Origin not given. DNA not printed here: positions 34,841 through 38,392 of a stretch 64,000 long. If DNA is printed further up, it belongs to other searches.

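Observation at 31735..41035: A sensor kinase and its NarL-type regulator are separated by two large secreted proteins, suggesting a self-contained sensing and surface module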

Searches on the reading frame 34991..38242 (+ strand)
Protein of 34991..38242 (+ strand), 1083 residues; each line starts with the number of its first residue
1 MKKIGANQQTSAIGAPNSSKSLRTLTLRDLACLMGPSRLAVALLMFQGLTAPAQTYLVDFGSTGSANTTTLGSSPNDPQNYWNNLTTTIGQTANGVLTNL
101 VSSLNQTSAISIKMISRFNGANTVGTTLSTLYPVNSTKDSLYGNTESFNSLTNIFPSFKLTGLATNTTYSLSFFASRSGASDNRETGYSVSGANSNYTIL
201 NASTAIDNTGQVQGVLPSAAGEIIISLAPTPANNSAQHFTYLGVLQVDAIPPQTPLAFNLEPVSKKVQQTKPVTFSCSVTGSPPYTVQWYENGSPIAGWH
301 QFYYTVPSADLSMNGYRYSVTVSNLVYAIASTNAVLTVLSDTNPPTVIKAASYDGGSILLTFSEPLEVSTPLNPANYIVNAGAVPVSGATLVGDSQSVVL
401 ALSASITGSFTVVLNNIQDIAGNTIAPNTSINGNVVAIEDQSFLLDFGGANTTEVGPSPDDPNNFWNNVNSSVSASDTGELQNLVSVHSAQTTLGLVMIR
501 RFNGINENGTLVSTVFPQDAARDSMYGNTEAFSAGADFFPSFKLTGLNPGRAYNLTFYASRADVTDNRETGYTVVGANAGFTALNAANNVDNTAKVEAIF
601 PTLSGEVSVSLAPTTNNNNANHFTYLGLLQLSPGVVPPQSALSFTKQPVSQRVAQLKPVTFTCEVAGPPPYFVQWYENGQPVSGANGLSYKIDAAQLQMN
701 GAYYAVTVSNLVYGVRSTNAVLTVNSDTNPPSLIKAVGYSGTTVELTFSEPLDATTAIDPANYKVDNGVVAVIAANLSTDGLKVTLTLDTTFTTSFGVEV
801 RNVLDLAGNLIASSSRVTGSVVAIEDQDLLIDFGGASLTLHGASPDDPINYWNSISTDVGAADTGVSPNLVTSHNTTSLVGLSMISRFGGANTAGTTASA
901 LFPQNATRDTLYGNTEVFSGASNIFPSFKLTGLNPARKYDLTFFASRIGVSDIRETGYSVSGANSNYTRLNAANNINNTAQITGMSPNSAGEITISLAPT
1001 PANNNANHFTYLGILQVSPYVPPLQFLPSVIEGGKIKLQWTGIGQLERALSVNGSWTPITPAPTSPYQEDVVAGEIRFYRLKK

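Call 4: search_protein_families(library=pfam, proteins=[window:34991-38242:+], max_evalue=0.01)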
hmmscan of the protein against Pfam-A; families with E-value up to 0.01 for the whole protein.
window:34991-38242:+ (1083 aa): 9 families
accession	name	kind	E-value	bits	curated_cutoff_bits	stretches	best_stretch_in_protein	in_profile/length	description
PF13927.12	Ig_3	-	1.5e-16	61.1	30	2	644-704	4-73/78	Immunoglobulin domain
PF13895.12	Ig_2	-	2.2e-15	57.1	27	2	259-326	3-67/79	Immunoglobulin domain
PF07679.22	I-set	-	2.7e-15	56.6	23.7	2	258-305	3-50/90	Immunoglobulin I-set domain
PF16874.11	Glyco_hydro_36C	-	1.8e-06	28.7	27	0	922-963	26-55/77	Glycosyl hydrolase family 36 C-terminal domain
PF08205.18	C2-set_2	-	7.5e-06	26.4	21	0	268-297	9-42/89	CD80-like C2-set immunoglobulin domain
PF13205.12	Big_5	-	8.6e-06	26.9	23.6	1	729-813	11-97/105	Bacterial Ig-like domain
PF07654.21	C1-set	-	0.0001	23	21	0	654-684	9-43/86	Immunoglobulin C1-set domain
PF00041.27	fn3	-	0.00014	22.4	25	0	541-561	50-70/84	Fibronectin type III domain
PF08940.17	DUF1918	-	0.0094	16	24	0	280-293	32-45/58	Domain of unknown function (DUF1918)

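Call 5: search_protein_families(library=ncbifam, proteins=[window:34991-38242:+], max_evalue=0.01)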
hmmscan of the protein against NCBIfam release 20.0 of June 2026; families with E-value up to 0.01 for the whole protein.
window:34991-38242:+ (1083 aa): 0 families
